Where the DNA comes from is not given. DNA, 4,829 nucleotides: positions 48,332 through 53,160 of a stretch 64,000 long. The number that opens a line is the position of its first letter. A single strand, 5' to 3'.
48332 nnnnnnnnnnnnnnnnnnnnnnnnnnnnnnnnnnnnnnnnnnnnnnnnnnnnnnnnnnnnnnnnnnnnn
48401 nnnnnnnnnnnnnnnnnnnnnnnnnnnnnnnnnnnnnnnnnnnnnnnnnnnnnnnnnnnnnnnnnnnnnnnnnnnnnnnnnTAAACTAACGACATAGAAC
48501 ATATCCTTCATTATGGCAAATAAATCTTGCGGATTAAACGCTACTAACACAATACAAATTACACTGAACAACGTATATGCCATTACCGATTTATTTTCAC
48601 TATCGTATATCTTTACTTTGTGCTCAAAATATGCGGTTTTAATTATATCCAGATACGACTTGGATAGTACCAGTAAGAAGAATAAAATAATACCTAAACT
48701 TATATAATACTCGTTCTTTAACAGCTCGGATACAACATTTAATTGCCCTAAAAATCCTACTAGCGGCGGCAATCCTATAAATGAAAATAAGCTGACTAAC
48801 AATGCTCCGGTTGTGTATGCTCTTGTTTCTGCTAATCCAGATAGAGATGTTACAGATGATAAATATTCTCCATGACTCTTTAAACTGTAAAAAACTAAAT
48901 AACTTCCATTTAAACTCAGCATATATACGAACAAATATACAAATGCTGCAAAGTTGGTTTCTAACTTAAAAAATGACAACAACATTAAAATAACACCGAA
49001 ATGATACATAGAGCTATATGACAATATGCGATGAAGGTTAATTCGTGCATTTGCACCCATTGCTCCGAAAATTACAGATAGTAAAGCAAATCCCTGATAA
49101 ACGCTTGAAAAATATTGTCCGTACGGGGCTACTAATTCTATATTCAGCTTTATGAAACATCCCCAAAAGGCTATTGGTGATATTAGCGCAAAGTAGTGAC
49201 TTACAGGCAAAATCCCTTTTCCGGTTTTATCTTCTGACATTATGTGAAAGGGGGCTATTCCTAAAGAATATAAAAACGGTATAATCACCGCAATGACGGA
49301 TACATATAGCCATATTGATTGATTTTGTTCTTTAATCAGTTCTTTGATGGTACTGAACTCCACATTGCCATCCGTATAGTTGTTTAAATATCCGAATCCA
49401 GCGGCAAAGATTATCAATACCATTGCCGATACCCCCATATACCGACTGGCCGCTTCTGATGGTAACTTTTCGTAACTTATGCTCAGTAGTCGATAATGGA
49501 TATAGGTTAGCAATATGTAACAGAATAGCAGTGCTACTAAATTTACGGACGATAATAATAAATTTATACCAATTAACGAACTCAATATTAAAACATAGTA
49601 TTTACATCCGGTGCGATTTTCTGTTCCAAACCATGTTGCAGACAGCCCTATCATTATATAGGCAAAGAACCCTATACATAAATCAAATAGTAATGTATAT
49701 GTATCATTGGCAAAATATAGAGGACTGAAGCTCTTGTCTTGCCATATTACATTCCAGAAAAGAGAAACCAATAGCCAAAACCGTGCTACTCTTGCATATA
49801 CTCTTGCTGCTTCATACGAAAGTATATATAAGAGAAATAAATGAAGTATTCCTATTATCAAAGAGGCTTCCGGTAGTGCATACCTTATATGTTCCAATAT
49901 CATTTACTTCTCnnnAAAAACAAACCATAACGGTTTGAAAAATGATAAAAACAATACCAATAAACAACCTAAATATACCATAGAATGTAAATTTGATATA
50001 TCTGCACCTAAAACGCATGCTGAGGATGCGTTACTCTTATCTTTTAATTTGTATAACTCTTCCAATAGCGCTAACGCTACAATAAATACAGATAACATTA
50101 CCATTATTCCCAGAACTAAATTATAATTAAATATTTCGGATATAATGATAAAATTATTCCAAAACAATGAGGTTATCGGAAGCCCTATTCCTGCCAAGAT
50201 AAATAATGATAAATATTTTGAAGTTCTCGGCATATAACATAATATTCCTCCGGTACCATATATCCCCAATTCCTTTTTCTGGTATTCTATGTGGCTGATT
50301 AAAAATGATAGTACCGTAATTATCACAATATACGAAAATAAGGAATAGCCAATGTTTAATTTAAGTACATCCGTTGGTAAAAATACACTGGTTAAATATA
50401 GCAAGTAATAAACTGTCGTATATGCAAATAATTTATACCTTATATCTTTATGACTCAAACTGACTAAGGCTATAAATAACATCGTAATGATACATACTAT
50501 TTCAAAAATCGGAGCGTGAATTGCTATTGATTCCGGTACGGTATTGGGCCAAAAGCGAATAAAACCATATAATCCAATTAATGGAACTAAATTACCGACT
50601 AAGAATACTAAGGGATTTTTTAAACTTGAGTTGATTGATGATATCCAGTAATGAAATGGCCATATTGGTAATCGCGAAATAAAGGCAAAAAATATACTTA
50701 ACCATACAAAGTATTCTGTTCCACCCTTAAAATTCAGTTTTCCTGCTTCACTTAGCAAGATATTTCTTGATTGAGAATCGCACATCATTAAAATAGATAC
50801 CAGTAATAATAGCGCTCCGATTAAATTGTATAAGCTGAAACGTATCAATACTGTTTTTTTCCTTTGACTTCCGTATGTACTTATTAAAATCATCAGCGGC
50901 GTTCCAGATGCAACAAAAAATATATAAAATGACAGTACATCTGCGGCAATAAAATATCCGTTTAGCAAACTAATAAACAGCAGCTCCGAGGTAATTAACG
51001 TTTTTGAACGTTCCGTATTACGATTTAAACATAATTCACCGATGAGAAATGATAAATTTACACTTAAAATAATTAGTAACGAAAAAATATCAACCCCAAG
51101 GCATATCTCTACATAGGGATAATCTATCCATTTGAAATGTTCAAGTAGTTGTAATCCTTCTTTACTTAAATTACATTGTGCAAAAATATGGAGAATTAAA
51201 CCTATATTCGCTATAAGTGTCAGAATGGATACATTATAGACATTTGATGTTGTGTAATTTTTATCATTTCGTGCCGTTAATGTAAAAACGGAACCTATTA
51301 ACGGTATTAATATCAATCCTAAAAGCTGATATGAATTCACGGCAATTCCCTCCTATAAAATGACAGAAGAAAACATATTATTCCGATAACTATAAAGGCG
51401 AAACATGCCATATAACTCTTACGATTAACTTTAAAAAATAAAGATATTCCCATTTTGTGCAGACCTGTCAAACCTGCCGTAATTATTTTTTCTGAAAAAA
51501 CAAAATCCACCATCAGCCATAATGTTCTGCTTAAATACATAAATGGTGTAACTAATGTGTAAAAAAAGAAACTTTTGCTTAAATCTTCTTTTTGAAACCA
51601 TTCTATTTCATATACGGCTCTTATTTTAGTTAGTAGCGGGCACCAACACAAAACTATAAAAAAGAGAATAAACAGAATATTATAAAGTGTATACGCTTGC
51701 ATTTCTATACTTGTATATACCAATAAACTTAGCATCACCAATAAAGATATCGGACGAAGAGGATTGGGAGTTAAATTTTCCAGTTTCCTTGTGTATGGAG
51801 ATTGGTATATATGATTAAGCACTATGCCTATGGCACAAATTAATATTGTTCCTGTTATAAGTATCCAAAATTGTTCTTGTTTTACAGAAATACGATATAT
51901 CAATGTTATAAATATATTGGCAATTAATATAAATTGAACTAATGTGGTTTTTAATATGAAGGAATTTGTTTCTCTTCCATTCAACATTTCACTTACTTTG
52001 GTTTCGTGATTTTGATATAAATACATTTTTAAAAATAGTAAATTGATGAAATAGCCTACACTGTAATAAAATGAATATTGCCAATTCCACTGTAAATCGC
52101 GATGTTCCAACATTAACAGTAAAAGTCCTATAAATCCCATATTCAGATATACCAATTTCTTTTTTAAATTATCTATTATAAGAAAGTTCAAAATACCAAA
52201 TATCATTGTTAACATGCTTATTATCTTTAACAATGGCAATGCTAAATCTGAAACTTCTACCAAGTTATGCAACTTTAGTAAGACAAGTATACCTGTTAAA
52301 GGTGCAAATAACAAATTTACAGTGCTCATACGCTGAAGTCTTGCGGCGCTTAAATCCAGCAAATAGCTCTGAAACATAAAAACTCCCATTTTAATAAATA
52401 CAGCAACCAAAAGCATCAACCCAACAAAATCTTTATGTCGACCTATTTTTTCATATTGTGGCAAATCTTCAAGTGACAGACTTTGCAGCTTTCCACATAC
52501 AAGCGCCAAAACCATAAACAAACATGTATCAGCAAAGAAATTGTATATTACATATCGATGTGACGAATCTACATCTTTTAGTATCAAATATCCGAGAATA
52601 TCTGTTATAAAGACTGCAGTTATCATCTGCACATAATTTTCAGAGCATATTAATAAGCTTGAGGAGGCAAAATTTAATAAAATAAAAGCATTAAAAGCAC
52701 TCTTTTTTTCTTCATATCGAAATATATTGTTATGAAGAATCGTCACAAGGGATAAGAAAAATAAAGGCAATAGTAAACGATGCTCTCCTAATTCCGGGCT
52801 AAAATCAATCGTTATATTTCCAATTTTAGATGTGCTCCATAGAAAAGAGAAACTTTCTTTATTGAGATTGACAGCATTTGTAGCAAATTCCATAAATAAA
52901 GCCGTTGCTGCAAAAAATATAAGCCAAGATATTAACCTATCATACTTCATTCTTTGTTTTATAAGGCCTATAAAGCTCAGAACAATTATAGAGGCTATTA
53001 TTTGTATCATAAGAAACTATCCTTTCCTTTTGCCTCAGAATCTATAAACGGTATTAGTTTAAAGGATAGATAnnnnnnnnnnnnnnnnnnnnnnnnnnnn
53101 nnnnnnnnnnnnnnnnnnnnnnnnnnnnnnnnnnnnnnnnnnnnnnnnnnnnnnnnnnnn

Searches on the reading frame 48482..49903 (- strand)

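Call 28: search_protein_families(library=ncbifam, proteins=[window:48482-49903:-], max_evalue=0.001)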
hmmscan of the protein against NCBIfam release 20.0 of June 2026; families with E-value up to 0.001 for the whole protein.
window:48482-49903:- (474 aa): 31 families (the best 25 are shown)
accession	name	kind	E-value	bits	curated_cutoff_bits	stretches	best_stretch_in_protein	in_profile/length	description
TIGR01770.1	NDH_I_N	subfamily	2.4e-48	165.3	332.6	1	9-459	4-469/472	NADH-quinone oxidoreductase subunit NuoN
NF004440.0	PRK05777.1-3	equivalog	5.4e-41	141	519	1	3-461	5-465/477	NADH-quinone oxidoreductase subunit NuoN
NF004442.0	PRK05777.1-5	equivalog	1e-32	113.8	523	1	6-465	8-474/483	NADH-quinone oxidoreductase subunit NuoN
NF004441.0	PRK05777.1-4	equivalog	2.7e-23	82.4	477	1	100-453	145-505/524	NADH-quinone oxidoreductase subunit NuoN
NF004447.0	PRK05777.2-5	equivalog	2.5e-22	79.6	547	1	10-452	5-445/458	NADH-quinone oxidoreductase subunit NuoN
NF004439.0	PRK05777.1-1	equivalog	3.4e-21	75.7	531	1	45-466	49-479/485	NADH-quinone oxidoreductase subunit NuoN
NF002701.0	PRK02504.1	equivalog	7e-21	74.3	569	1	9-424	15-433/513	NAD(P)H-quinone oxidoreductase subunit N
NF004445.0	PRK05777.2-3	equivalog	3.5e-18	65.8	408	1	37-458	42-464/475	NADH-quinone oxidoreductase subunit NuoN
NF005818.0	PRK07691.1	equivalog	9.4e-18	64.4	586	1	64-456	73-467/496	Na+/H+ antiporter subunit D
NF004446.0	PRK05777.2-4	equivalog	7.9e-16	58.2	590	1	54-459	64-485/502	NADH-quinone oxidoreductase subunit NuoN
NF004444.0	PRK05777.2-2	equivalog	2.8e-15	56.4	496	1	10-466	18-488/496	NADH-quinone oxidoreductase subunit NuoN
NF009306.0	PRK12663.1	equivalog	4.5e-15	55.4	542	1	63-456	72-463/498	Na+/H+ antiporter subunit D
NF004443.0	PRK05777.2-1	equivalog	1.3e-13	51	626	1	100-471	109-501/506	NADH-quinone oxidoreductase subunit NuoN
TIGR00944.1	2a6301s04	subfamily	1.6e-12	47.4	692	1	67-453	73-458/463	multicomponent K+/H+ antiporter, MrpD/PhaD subunit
TIGR01972.1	NDH_I_M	subfamily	4.5e-11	42.1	263.8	1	85-466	93-476/486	NADH-quinone oxidoreductase subunit M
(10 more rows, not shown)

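Call 29: search_protein_families(library=pfam, proteins=[window:48482-49903:-], max_evalue=0.1)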
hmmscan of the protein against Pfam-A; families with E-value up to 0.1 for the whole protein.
window:48482-49903:- (474 aa): 1 family
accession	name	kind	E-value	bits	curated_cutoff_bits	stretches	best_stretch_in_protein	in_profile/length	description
PF00361.26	Proton_antipo_M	-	8e-18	65.1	21.5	1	131-405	13-286/294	NADH:quinone oxidoreductase/Mrp antiporter, TM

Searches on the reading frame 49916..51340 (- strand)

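Call 28: search_protein_families(library=ncbifam, proteins=[window:49916-51340:-], max_evalue=0.001)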
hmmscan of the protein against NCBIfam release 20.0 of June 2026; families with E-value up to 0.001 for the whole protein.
window:49916-51340:- (475 aa): 21 families
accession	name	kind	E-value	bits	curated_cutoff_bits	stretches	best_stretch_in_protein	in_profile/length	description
TIGR01972.1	NDH_I_M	subfamily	9.5e-54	182.8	263.8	1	9-464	4-461/486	NADH-quinone oxidoreductase subunit M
NF004499.0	PRK05846.1-3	equivalog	2.3e-47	161.9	585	1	9-426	10-426/502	NADH-quinone oxidoreductase subunit M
NF004501.0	PRK05846.1-5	subfamily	5.9e-42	144.1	598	1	3-422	3-421/492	NADH-quinone oxidoreductase subunit M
NF004500.0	PRK05846.1-4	equivalog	1.8e-34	119.3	550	1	9-427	10-446/525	NADH-quinone oxidoreductase subunit M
NF004505.0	PRK05846.2-5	equivalog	4.4e-33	114.8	700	1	9-431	8-427/508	NADH-quinone oxidoreductase subunit M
NF004506.0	PRK05846.2-6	equivalog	2.1e-29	103.2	789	1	10-431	11-435/493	NADH-quinone oxidoreductase subunit M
NF009212.0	PRK12561.1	subfamily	1.5e-28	99.8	645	1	6-425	9-427/531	NAD(P)H-quinone oxidoreductase subunit 4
NF005611.0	PRK07363.1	equivalog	1.7e-28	99.4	764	1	9-418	5-416/501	NADH-quinone oxidoreductase subunit M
NF005060.0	PRK06473.1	equivalog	7.2e-27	94.3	747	1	8-423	4-421/500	NADH-quinone oxidoreductase subunit M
NF002713.0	PRK02546.1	subfamily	1.7e-20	73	827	1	9-413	14-421/533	NAD(P)H-quinone oxidoreductase subunit 4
NF004498.0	PRK05846.1-1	equivalog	1.9e-20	73.1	614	1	6-467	3-481/509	NADH-quinone oxidoreductase subunit M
NF004504.0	PRK05846.2-3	equivalog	1.9e-19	70.1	785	1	35-431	46-439/499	NADH-quinone oxidoreductase subunit M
NF004502.0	PRK05846.2-1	equivalog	1.1e-18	67.3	791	1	2-427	2-443/500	NADH-quinone oxidoreductase subunit M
NF004503.0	PRK05846.2-2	subfamily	4.4e-15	55.9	720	1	11-425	8-431/490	NADH-quinone oxidoreductase subunit M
NF009306.0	PRK12663.1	equivalog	3.4e-14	52.5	542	1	10-426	10-424/498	Na+/H+ antiporter subunit D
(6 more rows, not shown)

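Call 29: search_protein_families(library=pfam, proteins=[window:49916-51340:-], max_evalue=0.1)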
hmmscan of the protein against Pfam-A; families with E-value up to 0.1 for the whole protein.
window:49916-51340:- (475 aa): 2 families
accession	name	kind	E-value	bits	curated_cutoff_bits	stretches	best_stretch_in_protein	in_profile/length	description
PF00361.26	Proton_antipo_M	-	1.7e-25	90.3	21.5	1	132-419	1-292/294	NADH:quinone oxidoreductase/Mrp antiporter, TM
PF19862.4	DUF6336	-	0.0022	18.7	25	1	160-223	7-69/128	Family of unknown function (DUF6336)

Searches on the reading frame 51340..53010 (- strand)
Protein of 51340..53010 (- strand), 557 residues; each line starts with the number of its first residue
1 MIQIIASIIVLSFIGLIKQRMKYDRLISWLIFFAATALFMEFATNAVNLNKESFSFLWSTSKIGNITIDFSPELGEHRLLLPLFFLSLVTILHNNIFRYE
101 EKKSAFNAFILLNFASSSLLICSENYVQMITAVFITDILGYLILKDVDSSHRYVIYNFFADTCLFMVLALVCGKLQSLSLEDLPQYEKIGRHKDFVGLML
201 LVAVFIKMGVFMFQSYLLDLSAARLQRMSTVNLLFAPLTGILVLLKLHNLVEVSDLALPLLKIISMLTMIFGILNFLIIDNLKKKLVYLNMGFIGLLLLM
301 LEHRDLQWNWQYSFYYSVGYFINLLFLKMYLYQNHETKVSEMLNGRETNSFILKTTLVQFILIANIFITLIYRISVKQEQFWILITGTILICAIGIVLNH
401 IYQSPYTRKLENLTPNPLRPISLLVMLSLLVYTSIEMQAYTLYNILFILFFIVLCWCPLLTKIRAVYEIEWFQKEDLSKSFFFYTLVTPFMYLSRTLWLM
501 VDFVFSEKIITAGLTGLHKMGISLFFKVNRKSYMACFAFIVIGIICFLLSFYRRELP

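Call 28: search_protein_families(library=ncbifam, proteins=[window:51340-53010:-], max_evalue=0.001)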
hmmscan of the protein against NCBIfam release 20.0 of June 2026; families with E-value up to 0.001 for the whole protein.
window:51340-53010:- (557 aa): 1 family
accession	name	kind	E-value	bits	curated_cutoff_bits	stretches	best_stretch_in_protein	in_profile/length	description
NF009308.0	PRK12665.1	equivalog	6.8e-05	21.6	585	1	147-299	164-318/531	Na+/H+ antiporter subunit D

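Call 29: search_protein_families(library=pfam, proteins=[window:51340-53010:-], max_evalue=0.1)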
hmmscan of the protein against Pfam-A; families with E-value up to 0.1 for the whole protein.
window:51340-53010:- (557 aa): 0 families
